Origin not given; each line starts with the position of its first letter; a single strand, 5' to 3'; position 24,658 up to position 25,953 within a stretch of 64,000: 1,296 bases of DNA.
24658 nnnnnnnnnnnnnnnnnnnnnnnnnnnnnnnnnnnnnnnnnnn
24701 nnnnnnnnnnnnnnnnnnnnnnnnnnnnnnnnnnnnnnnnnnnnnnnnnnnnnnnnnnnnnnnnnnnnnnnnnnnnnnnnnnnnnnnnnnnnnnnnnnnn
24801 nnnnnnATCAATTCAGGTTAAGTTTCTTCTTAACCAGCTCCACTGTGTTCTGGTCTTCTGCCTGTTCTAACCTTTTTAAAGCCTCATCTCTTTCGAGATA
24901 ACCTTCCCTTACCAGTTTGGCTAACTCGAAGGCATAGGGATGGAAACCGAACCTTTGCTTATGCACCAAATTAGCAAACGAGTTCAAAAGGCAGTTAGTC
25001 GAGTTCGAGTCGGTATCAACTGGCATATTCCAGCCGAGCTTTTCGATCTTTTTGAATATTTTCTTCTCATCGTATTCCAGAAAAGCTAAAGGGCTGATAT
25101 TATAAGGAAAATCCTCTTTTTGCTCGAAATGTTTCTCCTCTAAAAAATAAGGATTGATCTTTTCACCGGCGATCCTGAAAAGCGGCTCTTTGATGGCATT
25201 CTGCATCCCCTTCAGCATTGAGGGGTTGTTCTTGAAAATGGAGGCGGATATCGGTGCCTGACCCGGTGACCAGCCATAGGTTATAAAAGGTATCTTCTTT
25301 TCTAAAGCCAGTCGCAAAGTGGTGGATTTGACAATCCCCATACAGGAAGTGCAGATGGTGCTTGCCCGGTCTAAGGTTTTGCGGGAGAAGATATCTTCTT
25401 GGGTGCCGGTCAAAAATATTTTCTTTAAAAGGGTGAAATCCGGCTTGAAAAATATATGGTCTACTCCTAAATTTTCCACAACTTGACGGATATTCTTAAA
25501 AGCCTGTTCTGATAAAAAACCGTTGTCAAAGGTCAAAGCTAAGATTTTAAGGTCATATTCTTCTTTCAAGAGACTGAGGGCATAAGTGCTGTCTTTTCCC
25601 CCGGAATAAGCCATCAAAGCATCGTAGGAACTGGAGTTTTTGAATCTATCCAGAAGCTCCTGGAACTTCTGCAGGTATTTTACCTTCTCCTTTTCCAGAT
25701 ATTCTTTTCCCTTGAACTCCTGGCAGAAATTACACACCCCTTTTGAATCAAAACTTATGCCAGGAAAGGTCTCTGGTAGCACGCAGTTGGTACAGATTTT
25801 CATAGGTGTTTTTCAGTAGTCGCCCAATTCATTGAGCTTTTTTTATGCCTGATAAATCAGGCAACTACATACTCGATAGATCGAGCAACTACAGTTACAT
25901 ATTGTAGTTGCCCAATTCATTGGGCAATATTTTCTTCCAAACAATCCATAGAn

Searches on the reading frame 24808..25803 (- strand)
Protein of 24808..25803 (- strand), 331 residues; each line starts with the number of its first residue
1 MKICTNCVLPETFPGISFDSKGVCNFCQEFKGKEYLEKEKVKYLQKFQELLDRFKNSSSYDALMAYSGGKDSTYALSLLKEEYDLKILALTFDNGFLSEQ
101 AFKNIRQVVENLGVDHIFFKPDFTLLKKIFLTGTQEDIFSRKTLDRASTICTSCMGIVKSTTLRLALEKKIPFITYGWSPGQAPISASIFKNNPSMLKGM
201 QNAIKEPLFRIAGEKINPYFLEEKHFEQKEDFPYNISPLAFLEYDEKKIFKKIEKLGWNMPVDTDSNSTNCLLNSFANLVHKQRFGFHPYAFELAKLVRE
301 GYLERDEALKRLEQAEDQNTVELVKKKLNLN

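Call 3: search_protein_families(library=pfam, proteins=[window:24808-25803:-], max_evalue=0.01)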
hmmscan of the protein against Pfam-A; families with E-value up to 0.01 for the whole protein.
window:24808-25803:- (331 aa): 4 families
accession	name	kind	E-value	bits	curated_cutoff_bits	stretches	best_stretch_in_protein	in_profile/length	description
PF24167.1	DUF7411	-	3.1e-06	27.4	28.7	1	62-143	3-79/194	Family of unknown function (DUF7411)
PF06508.19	QueC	-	3.1e-06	27.3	22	1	62-140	2-80/210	Queuosine biosynthesis protein QueC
PF00764.25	Arginosuc_synth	-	0.00012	22.6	27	1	63-114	3-53/162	Arginosuccinate synthase N-terminal HUP domain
PF01507.26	PAPS_reduct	-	0.0028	18.1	22.5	1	63-169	3-98/175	Phosphoadenosine phosphosulfate reductase domain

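Call 6: search_protein_families(library=ncbifam, proteins=[window:24808-25803:-], max_evalue=0.01)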
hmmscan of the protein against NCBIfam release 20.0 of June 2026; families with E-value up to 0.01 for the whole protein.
window:24808-25803:- (331 aa): 13 families
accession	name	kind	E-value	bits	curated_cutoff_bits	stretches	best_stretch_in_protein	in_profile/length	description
TIGR03573.1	WbuX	subfamily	4e-52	177.8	203.2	1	1-326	1-327/344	N-acetyl sugar amidotransferase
TIGR00364.1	TIGR00364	equivalog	1.3e-06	28.1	150.3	1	62-144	1-83/201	7-cyano-7-deazaguanine synthase QueC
NF011155.0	PRK14561.1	equivalog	1.6e-05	24.7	207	1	63-129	4-66/195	hypothetical protein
TIGR00268.2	TIGR00268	equivalog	3.3e-05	23.3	150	1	61-120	15-75/259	ATP-dependent sacrificial sulfur transferase LarE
NF010392.0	PRK13820.1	equivalog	4.8e-05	22.5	512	1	62-117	5-60/395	argininosuccinate synthase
NF001770.0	PRK00509.1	equivalog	8.8e-05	21.7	334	1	63-119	8-62/401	argininosuccinate synthase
NF006351.0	PRK08576.1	equivalog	9.6e-05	21.1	290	1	42-118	216-292/436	hypothetical protein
NF038212.1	argG_rel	exception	0.00019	20.4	425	1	59-118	14-71/381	argininosuccinate synthase-related protein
NF049949.1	tRNAsynTtuAPyrococ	equivalog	0.0017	17.6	450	1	27-115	22-104/292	tRNA-5-methyluridine(54) 2-sulfurtransferase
TIGR02432.1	lysidine_TilS_N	equivalog_domain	0.0041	17.1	93.6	1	63-123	3-68/189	tRNA lysidine(34) synthetase TilS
NF008317.0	PRK11106.1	equivalog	0.0042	16.5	378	1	62-131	4-71/231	7-cyano-7-deazaguanine synthase QueC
TIGR00884.1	guaA_Cterm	equivalog_domain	0.005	16.2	338.75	1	60-128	17-86/310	glutamine-hydrolyzing GMP synthase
TIGR00032.1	argG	equivalog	0.0085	15.4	268.2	0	63-115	3-53/394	argininosuccinate synthase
